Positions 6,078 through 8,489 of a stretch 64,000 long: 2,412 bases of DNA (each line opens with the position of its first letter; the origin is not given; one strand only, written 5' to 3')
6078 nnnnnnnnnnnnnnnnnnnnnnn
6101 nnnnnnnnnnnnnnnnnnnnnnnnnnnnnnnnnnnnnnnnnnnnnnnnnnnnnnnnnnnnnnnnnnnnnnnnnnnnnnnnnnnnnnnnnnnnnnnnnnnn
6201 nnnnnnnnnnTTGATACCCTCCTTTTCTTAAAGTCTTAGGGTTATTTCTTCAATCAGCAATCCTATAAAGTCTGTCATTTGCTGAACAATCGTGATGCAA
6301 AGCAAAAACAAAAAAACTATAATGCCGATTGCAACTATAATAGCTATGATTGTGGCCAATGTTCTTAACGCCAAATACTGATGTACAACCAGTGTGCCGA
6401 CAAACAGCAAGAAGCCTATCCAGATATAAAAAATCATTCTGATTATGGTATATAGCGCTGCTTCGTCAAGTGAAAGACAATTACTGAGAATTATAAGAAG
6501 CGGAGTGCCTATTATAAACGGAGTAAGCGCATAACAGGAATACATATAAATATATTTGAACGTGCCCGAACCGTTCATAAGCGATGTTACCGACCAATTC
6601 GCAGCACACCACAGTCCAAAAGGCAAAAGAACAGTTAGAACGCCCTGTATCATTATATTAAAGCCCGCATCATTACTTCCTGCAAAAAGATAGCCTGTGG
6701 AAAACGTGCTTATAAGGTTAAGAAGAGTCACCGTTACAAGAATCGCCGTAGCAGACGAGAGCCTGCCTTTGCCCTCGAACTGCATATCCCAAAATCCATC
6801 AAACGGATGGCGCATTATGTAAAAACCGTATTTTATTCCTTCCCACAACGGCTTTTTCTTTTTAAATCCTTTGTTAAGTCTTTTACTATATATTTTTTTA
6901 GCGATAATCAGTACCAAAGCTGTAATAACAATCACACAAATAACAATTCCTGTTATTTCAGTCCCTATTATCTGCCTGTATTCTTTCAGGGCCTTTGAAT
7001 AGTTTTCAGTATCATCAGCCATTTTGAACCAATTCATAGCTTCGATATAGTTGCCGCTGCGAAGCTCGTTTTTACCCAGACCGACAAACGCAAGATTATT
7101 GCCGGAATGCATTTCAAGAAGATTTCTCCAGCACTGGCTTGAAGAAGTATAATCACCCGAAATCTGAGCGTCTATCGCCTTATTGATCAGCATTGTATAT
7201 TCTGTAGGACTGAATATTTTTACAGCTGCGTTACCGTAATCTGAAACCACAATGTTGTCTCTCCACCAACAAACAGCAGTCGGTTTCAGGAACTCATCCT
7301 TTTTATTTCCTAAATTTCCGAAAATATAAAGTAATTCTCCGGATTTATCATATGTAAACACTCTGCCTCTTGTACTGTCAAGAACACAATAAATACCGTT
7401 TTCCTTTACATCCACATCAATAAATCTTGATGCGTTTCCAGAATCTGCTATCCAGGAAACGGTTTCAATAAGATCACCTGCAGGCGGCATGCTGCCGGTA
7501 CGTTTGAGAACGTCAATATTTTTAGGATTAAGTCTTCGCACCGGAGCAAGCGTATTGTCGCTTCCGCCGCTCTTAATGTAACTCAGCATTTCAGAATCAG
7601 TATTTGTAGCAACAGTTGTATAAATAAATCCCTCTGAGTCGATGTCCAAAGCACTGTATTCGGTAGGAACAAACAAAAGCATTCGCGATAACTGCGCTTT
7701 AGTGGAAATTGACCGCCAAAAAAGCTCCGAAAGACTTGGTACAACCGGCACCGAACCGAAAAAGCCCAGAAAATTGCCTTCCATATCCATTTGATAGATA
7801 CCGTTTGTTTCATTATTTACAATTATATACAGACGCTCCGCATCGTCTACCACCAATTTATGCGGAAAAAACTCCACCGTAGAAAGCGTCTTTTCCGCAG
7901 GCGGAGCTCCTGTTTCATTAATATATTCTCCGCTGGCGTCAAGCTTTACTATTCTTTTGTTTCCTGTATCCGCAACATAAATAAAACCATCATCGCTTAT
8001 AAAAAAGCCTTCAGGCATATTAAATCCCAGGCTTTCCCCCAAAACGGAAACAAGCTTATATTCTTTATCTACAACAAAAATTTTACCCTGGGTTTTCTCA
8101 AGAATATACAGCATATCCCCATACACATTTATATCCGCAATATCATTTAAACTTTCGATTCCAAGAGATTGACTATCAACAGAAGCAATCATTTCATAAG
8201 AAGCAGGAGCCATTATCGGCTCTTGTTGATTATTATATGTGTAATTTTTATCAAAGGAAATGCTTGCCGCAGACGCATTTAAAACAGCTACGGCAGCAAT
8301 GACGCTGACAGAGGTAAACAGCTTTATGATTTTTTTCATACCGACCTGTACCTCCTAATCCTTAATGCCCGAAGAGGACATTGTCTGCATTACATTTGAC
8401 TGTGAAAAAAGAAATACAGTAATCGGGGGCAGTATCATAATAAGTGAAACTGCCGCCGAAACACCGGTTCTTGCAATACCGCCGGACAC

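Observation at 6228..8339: Extracellular NHL beta-propeller fused to a Yip1-type polytopic membrane domain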

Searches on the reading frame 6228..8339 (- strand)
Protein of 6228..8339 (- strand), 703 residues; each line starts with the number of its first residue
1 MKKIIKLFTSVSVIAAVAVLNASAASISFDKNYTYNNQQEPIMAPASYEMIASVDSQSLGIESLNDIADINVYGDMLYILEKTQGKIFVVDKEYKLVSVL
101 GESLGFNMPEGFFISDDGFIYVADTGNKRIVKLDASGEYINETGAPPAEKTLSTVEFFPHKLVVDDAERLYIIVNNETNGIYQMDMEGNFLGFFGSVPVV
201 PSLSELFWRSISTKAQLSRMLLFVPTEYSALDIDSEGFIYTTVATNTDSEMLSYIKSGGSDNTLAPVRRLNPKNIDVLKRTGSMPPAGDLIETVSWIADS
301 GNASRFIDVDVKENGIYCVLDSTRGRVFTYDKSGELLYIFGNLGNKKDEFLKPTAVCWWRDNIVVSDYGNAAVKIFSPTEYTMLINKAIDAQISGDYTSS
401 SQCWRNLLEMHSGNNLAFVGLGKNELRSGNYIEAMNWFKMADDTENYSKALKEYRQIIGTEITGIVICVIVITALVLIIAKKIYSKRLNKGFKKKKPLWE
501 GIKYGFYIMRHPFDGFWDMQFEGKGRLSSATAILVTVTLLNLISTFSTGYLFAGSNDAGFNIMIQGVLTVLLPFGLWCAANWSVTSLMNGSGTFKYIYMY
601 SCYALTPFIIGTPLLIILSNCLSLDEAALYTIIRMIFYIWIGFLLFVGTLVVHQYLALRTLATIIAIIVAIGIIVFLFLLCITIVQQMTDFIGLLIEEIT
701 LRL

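Call 5: search_protein_families(library=pfam, proteins=[window:6228-8339:-], max_evalue=1)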
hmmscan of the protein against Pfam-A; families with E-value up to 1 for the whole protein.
window:6228-8339:- (703 aa): 7 families
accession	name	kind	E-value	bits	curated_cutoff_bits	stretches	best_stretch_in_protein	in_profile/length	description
PF01436.27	NHL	-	2.5e-12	46.6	20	2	106-132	1-27/28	NHL repeat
PF04893.22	Yip1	-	3.2e-12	47.1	28.6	1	507-678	2-172/173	Yip1 domain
PF17170.10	DUF5128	-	0.0047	16.6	22.9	1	64-146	43-131/321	6-bladed beta-propeller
PF03088.22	Str_synth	-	0.0089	16.6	25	1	74-132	28-83/89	Strictosidine synthase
PF08450.18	SGL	-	0.06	13.4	26.3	1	107-146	184-223/246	SMP-30/Gluconolactonase/LRE-like region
PF07719.23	TPR_2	-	0.14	12.8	27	0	418-439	4-25/34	Tetratricopeptide repeat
PF13432.12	TPR_16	-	0.22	12.5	32.7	1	388-442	4-58/65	Tetratricopeptide repeat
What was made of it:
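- On TPR repeats: Single-sequence Pfam TPR_2 scores 12.8 bits, below the cut-off of 27 (call 5).
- Weak Pfam hits to SGL, Str_synth and DUF5128 (call 5).
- Tried and rejected: Enzyme reading: rejected as the main explanation, because the SGL and Str_synth scores are sub-threshold (call 5).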

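Call 6: search_protein_families(library=ncbifam, proteins=[window:6228-8339:-], max_evalue=1)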
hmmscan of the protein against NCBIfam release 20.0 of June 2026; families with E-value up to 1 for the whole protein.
window:6228-8339:- (703 aa): 4 families
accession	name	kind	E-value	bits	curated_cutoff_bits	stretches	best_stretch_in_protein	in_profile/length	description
NF035926.1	scyF_NHL_VPEP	equivalog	7.9e-13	48.3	350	2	76-196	164-285/376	scytonemin biosynthesis PEP-CTERM protein ScyF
NF053768.1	CIS12_fam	equivalog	0.011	14.4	860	1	293-379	33-116/715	CIS12 family contractile injection system protein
TIGR04527.1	mycoplas_twoTM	subfamily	0.065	12.9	125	1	431-496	162-227/248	MG_279/MG_280 family protein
NF033920.0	C39_PA2778_fam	equivalog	0.18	11.2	150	1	384-445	159-220/255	PA2778 family cysteine peptidase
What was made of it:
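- Tried and rejected: NCBIfam gave only far-sub-threshold ScyF-like NHL hits (call 6).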

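Call 9: find_homologous_proteins(query=window:6228-8339:-, max_evalue=0.00001)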
Query window:6228-8339:- (703 aa): 440 proteins with E <= 0.00001 among 8000 candidates; the best 120 are listed.
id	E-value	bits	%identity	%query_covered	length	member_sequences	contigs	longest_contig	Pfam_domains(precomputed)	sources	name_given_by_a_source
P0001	0.0e+0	1568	100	100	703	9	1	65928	PF04893.23,PF01436.28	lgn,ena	-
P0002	0.0e+0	1198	73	100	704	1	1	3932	PF04893.23,PF01436.28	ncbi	-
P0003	0.0e+0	1147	73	97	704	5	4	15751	PF04893.23,PF01436.28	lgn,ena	-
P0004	0.0e+0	1110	68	100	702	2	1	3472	PF04893.23,PF01436.28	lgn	-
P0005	0.0e+0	1102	68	100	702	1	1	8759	PF04893.23,PF01436.28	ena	-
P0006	0.0e+0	1094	69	97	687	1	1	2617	PF04893.23,PF01436.28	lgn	-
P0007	0.0e+0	1093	69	97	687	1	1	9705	PF04893.23,PF01436.28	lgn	-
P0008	0.0e+0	1091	67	100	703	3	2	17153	PF04893.23,PF01436.28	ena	-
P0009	0.0e+0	1089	67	100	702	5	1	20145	PF04893.23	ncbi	-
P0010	6.5e-294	995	61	100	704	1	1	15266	PF04893.23,PF01436.28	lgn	-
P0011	7.9e-287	971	61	100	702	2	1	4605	PF04893.23,PF01436.28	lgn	-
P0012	6.1e-286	968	60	100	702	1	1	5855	PF04893.23,PF01436.28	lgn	-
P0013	1.3e-284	964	61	97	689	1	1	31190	PF04893.23,PF01436.28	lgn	-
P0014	3.3e-284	963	60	100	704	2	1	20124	PF04893.23,PF13432.13,PF01436.28,PF07719.24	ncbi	-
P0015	1.7e-274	930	59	100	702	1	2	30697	PF04893.23,PF01436.28,PF08450.19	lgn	-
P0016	5.8e-269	912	58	100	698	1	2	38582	PF04893.23,PF01436.28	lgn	-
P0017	9.4e-269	911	57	100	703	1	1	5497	PF04893.23,PF01436.28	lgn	-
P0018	2.2e-265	900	57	100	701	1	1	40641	PF04893.23,PF17170.11,PF01436.28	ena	-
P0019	9.2e-260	882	57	100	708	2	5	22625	PF04893.23,PF01436.28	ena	-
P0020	9.6e-255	865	56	100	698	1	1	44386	PF17140.11,PF04893.23,PF17170.11,PF01436.28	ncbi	-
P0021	8.6e-252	855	54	100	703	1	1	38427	PF04893.23,PF00515.35,PF13432.13,PF01436.28,PF07719.24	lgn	-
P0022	7.9e-248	842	54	100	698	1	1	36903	PF04893.23,PF17170.11,PF01436.28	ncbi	-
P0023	7.1e-242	823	54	100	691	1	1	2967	PF04893.23,PF01436.28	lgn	-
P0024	1.8e-241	821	54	100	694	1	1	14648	PF04893.23,PF01436.28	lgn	-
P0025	1.3e-236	805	52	100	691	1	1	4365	PF04893.23,PF01436.28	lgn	-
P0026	5.4e-229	780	52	100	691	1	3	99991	PF04893.23,PF01436.28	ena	-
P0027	2.6e-228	778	53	97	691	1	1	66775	PF04893.23,PF01436.28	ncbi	-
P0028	8.5e-228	776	54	96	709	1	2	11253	PF04893.23,PF01436.28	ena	-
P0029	2.9e-225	768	50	100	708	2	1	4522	PF04893.23,PF01436.28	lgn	-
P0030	1.8e-222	759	51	97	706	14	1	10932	PF04893.23,PF01436.28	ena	-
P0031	1.1e-216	739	49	97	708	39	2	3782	PF04893.23,PF01436.28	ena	-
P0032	2.1e-215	735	50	98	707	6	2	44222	PF04893.23,PF01436.28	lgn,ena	-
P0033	8.3e-208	710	48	99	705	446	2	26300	PF04893.23,PF01436.28,PF08450.19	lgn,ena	-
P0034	6.0e-206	704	48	98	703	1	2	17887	PF04893.23,PF00515.35,PF01436.28,PF13181.13,PF07719.24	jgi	-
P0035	2.1e-198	679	46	97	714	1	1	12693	PF04893.23,PF01436.28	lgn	-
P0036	4.8e-187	641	57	70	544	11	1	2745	PF13432.13,PF01436.28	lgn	-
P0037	1.4e-180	620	43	100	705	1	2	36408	PF04893.23,PF01436.28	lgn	-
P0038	4.5e-165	569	39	100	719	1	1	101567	PF04893.23,PF01436.28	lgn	-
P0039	4.9e-143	496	38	98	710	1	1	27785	PF04893.23,PF01436.28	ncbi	-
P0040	4.5e-142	493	38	100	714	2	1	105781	PF04893.23,PF01436.28,PF07719.24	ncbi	-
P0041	7.5e-142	492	38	99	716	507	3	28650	PF04893.23,PF01436.28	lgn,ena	-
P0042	3.6e-141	490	38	100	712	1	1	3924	PF04893.23,PF01436.28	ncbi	-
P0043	1.5e-136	475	53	60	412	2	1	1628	PF01436.28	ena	-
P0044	3.3e-135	470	38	95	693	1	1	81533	PF04893.23,PF01436.28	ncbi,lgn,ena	-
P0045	4.4e-135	470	37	100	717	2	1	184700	PF04893.23,PF01436.28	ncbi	-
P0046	2.5e-134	467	37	96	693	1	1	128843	PF04893.23,PF01436.28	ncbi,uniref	ncbi:YIP1 family protein [Cohnella hongkongensis]|uniref:YIP1 family protein n=1 Tax=Cohnella hongko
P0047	4.8e-134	466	36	100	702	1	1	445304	PF04893.23,PF01436.28,PF08450.19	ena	-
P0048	2.3e-133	464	38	96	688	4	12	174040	PF04893.23,PF01436.28,PF08450.19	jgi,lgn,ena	-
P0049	2.5e-131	457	36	96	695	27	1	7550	PF04893.23,PF01436.28,PF08450.19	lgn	-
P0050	8.5e-131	456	37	99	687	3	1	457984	PF04893.23,PF01436.28,PF08450.19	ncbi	ncbi:MAG: YIP1 family protein [Bacillota bacterium]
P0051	1.6e-130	455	37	100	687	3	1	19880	PF04893.23,PF01436.28,PF08450.19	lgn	-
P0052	1.2e-129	452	38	100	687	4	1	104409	PF04893.23,PF01436.28,PF08450.19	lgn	-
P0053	2.6e-128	447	36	98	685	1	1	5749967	PF04893.23,PF01436.28,PF08450.19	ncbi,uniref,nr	ncbi:YIP1 family protein [Paenibacillus beijingensis]|uniref:YIP1 family protein n=1 Tax=Paenibacill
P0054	4.4e-127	443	36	96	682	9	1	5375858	PF04893.23,PF01436.28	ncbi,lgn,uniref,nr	ncbi:YIP1 family protein [Paenibacillus sp. 32O-W]|uniref:YIP1 family protein n=1 Tax=Paenibacillus 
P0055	7.2e-127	443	36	96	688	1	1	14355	PF04893.23,PF01436.28,PF08450.19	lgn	-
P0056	8.5e-127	442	36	96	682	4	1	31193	PF04893.23,PF01436.28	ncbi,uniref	ncbi:YIP1 family protein [Paenibacillus sp. GXUN7292]|uniref:YIP1 family protein n=1 Tax=Paenibacill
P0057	1.7e-126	441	35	99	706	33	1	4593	PF04893.23,PF01436.28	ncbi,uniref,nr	ncbi:hypothetical protein AZ66_28685 [Paenibacillus sp. E194]|uniref:YIP1 family protein n=1 Tax=Pae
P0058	8.0e-125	436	35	100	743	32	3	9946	PF04893.23,PF17170.11,PF01436.28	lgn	-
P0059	2.0e-124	434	35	96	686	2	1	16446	PF04893.23,PF01436.28,PF08450.19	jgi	-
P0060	3.3e-123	430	34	96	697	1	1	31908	PF04893.23,PF17170.11,PF01436.28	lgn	-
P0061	1.0e-122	429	35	96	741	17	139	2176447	PF04893.23,PF01436.28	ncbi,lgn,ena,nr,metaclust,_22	ncbi:MAG TPA: DUF1282 family protein [Halanaerobiaceae bacterium]|nr:YIP1 family protein [Bacillota 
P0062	2.1e-122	428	36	97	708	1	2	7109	PF04893.23,PF01436.28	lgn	-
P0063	9.3e-122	426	35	100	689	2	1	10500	PF04893.23,PF00515.35,PF01436.28,PF13181.13,PF07719.24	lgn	-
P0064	3.8e-121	424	36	100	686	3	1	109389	PF04893.23,PF01436.28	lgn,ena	-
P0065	6.1e-120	420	35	95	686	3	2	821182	PF04893.23,PF01436.28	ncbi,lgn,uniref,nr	ncbi:YIP1 family protein [Paenibacillus mendelii]|uniref:YIP1 family protein n=1 Tax=Paenibacillus m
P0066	8.7e-120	419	34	100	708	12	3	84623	PF04893.23,PF01436.28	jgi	-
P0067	4.4e-118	414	34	100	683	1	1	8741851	PF04893.23,PF01436.28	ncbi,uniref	ncbi:YIP1 family protein [Paenibacillus sp. MBLB4367]|uniref:YIP1 family protein n=1 Tax=Paenibacill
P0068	2.4e-117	411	33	99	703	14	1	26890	PF04893.23,PF01436.28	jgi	-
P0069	4.2e-115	404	34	96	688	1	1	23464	PF04893.23,PF01436.28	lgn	-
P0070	6.6e-114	400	34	95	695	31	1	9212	PF04893.23,PF01436.28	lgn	-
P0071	1.0e-113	399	34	96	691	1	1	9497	PF04893.23,PF01436.28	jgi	-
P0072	1.1e-113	399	35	100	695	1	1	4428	PF04893.23,PF13414.13,PF00515.35,PF01436.28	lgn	-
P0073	1.5e-113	399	34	96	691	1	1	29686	PF04893.23,PF01436.28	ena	-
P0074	2.3e-113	398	34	96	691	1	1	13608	PF04893.23,PF01436.28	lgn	-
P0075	2.7e-113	398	34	96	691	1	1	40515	PF04893.23,PF01436.28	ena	-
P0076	3.8e-113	397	35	96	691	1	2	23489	PF04893.23,PF01436.28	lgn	-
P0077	5.7e-113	397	34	100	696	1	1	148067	PF04893.23,PF01436.28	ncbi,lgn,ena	-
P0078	5.9e-113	397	33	97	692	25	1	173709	PF04893.23,PF01436.28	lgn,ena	-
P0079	7.4e-113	396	33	96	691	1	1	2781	PF04893.23,PF01436.28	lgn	-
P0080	7.9e-112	393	32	95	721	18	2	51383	PF04893.23,PF01436.28,PF08450.19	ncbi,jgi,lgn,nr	ncbi:MAG: hypothetical protein GXX08_05185 [Firmicutes bacterium]|nr:hypothetical protein [Bacillota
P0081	1.4e-111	392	34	100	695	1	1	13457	PF04893.23,PF01436.28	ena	-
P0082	2.7e-111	391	34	100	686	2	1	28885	PF14559.13,PF04893.23,PF13414.13,PF00515.35,PF01436.28,PF07719.24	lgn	-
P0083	6.4e-111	390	35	90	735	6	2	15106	PF04893.23,PF01436.28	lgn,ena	-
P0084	1.3e-105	372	31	100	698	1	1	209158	PF04893.23,PF00515.35,PF13432.13,PF01436.28,PF06739.18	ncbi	-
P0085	9.0e-105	370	31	95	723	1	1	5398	PF04893.23,PF01436.28,PF25021.2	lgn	-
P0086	1.0e-104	369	31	96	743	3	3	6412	PF04893.23,PF01436.28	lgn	-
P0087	1.9e-103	365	31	95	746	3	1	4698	PF04893.23,PF01436.28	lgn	-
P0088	5.0e-102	360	31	100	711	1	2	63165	PF04893.23,PF00515.35,PF13432.13,PF01436.28,PF06739.18,PF07719.24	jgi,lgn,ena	-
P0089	2.0e-96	342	32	94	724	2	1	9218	PF04893.23,PF01436.28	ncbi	ncbi:MAG: YIP1 family protein, partial [Bacillota bacterium]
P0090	4.2e-96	341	31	99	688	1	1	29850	PF04893.23,PF01436.28,PF06739.18,PF08450.19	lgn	-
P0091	2.2e-89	319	38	65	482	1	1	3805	PF01436.28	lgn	-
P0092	3.8e-87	311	39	61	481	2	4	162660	PF01436.28,PF08450.19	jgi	-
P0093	4.3e-87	311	37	71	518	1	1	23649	PF01436.28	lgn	-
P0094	1.0e-86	310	36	66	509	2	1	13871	PF01436.28,PF08450.19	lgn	-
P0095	4.8e-86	308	36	65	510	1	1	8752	PF00515.35,PF13432.13,PF01436.28,PF07719.24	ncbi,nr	ncbi:MAG: gluconolactonase [Firmicutes bacterium]|nr:gluconolactonase [Bacillota bacterium]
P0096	6.5e-86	307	37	65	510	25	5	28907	PF00515.35,PF01436.28,PF07719.24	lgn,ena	-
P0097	6.7e-86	307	36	68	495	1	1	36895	PF01436.28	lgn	-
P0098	3.8e-85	305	35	67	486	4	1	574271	PF01436.28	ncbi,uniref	ncbi:gluconolactonase [Paenibacillus sp. NPDC093718]|uniref:gluconolactonase n=1 Tax=Paenibacillus s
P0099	1.2e-84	303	36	70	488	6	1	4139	PF01436.28,PF08450.19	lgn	-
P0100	2.0e-84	302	38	62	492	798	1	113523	PF01436.28,PF07719.24,PF08450.19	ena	-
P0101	2.7e-84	302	36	67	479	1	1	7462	PF13414.13,PF01436.28,PF25021.2,PF07719.24,PF08450.19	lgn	-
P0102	4.9e-84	301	37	65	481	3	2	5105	PF01436.28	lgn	-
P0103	1.6e-83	299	34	71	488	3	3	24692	PF01436.28,PF25021.2,PF08450.19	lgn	-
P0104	1.7e-83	299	36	69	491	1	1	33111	PF01436.28,PF25021.2,PF07719.24,PF08450.19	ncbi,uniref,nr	ncbi:gluconolactonase [Gracilibacillus oryzae]|uniref:Gluconolactonase n=1 Tax=Gracilibacillus oryza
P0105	2.8e-82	295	34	68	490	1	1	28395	PF00515.35,PF01436.28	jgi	jgi:DNA-binding beta-propeller fold protein YncE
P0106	5.0e-82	294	35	70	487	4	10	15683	PF01436.28,PF07719.24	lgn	-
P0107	6.0e-82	294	34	67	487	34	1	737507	PF01436.28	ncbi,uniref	ncbi:gluconolactonase [Paenibacillus sp. 843]|uniref:gluconolactonase n=1 Tax=Paenibacillus sp. 843 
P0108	6.5e-82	294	35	68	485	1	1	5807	PF01436.28,PF06739.18,PF08450.19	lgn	-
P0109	6.9e-82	294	37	63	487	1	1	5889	PF17170.11,PF01436.28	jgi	jgi:hypothetical protein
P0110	9.1e-82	293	34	69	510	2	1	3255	PF00515.35,PF13432.13,PF01436.28,PF07719.24,PF08450.19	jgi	-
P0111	9.1e-82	293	36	62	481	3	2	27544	PF13414.13,PF01436.28,PF07719.24,PF08450.19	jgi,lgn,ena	-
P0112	1.7e-81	293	35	65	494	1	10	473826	PF13414.13,PF00515.35,PF13432.13,PF01436.28,PF07719.24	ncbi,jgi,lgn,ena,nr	ncbi:MAG: tetratricopeptide repeat protein [Epulopiscium sp.]|nr:tetratricopeptide repeat protein [C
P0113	3.9e-81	291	35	70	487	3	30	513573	PF01436.28,PF08450.19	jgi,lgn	jgi:hypothetical protein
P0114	5.5e-81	291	34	70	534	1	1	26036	PF01436.28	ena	-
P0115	5.6e-81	291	35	66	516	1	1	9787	PF01436.28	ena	-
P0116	5.7e-81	291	37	61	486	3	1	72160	PF01436.28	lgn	-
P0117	7.9e-81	290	38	61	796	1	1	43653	PF00528.28,PF01436.28,PF08450.19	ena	-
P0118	8.0e-81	290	38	61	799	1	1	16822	PF00528.28,PF01436.28,PF08450.19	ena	-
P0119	1.7e-80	289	36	64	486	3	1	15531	PF01436.28,PF08450.19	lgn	-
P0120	1.8e-80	289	33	71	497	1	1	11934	PF13414.13,PF00515.35,PF01436.28,PF13181.13,PF07719.24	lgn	-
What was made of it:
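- Database names say 'gluconolactonase' for the split forms (call 9).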

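Call 14: find_encoding_contigs(protein=P0098, flank=10000, max_places=2)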
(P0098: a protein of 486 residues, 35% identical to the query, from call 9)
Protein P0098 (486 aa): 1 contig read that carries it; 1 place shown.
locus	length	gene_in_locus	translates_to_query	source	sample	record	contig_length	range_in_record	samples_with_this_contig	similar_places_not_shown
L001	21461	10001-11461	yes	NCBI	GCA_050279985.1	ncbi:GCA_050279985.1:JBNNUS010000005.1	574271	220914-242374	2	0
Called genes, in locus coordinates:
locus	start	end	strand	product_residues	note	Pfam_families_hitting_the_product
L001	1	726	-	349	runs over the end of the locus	PF00395:SLH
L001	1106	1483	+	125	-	-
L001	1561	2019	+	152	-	-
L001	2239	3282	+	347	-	PF00356:LacI, PF00532:Peripla_BP_1, PF13407:Peripla_BP_4 (weak), PF13377:Peripla_BP_3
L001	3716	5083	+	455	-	PF01547:SBP_bac_1, PF13416:SBP_bac_8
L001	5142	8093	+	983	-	PF01547:SBP_bac_1, PF13416:SBP_bac_8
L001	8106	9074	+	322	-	PF00528:BPD_transp_1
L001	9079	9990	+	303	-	PF00528:BPD_transp_1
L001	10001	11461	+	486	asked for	PF01436:NHL (faint)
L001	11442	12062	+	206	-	PF04893:Yip1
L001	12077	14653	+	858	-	PF18952:DUF5696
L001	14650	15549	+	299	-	PF00528:BPD_transp_1 (weak)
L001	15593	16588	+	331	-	PF00528:BPD_transp_1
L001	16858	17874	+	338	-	PF02156:Glyco_hydro_26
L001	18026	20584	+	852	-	PF22666:Glyco_hydro_2_N2, PF00703:Glyco_hydro_2, PF02836:Glyco_hydro_2_C (faint), PF17786:Mannosidase_ig, PF17753:Ig_mannosidase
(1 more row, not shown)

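Call 19: find_related_loci(query=A1, collection=genome_contigs, flank=10000)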
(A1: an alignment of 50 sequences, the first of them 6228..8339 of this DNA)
Query A1 (703 aa) in genome_contigs; peptide patterns used: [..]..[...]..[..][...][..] (x = any residue, [..] = any of these).
599 stretches matched a pattern (row limit reached: there are more); 595 encode a relative of the query (tblastn E <= 1e-3); the best 80 are kept; 80 distinct loci.
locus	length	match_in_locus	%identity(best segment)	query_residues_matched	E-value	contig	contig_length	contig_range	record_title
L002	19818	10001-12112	60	1-703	0e+0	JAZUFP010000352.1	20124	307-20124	MAG: Acutalibacteraceae bacterium isolate T1900045293_TH20190063.MAGScoT_cleanbin_000020 SGB_6052_k141_2743885, whole ge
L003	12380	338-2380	48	24-702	0e+0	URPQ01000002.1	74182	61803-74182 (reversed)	uncultured Ruminococcaceae bacterium isolate UMGS1222 genome assembly, contig: NODE_196_length_74182_cov_3.642521, whole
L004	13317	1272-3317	38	32-703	8e-154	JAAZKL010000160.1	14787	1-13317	MAG: Clostridiaceae bacterium isolate AS22ysBPME_286 85523_AS22, whole genome shotgun sequence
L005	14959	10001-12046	37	32-703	6e-151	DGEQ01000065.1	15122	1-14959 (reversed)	MAG TPA_asm: Hungateiclostridiaceae bacterium UBA3922 UBA3922_contig_4691, whole genome shotgun sequence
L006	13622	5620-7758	37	1-703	5e-144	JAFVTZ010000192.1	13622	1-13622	MAG: Clostridia bacterium isolate RGIG5393 Sheep_Colon-3__c1044938, whole genome shotgun sequence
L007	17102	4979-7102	37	1-703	7e-143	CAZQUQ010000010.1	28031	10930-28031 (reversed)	MAG TPA_asm: uncultured Oscillospiraceae bacterium isolate SRP167436_co1_27 genome assembly, contig: NODE_2471_length_28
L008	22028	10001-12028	38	31-703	3e-141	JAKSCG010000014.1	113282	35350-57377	MAG: Halanaerobiales bacterium isolate MAG.272 k141_9205893, whole genome shotgun sequence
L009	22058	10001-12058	35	6-703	1e-140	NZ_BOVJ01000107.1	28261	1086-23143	Paenibacillus cisolokensis strain LC2-13A sequence107, whole genome shotgun sequence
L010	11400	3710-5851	36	3-703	5e-140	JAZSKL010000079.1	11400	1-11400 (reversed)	MAG: Acutalibacteraceae bacterium isolate T1900044560_TS20190026.MAGScoT_cleanbin_000061 SGB_363_k141_2481122, whole gen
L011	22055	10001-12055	35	1-703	3e-138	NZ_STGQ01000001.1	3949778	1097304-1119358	Paenibacillus dokdonensis strain YH-JAE5 JAE5_1, whole genome shotgun sequence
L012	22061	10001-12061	36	1-703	3e-141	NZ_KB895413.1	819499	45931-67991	Paenibacillus terrigena DSM 21567 C558DRAFT_scaffold00002.2, whole genome shotgun sequence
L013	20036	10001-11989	35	23-702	3e-137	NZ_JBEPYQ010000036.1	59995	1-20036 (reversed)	MAG: Cohnella sp. isolate 03V1_S199.concoct.131_sub NODE_431_length_59995_cov_2.704533, whole genome shotgun sequence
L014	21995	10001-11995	36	22-703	2e-137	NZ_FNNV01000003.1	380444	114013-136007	Paenibacillus sp. CF384, whole genome shotgun sequence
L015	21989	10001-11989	35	23-702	1e-136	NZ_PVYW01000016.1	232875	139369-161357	Cohnella sp. SGD-V74 Ga0139070_116, whole genome shotgun sequence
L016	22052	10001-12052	35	5-703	2e-135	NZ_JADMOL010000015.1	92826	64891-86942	Paenibacillus sp. 1001270B_150601_E10 NODE_15_length_92826_cov_4.33532, whole genome shotgun sequence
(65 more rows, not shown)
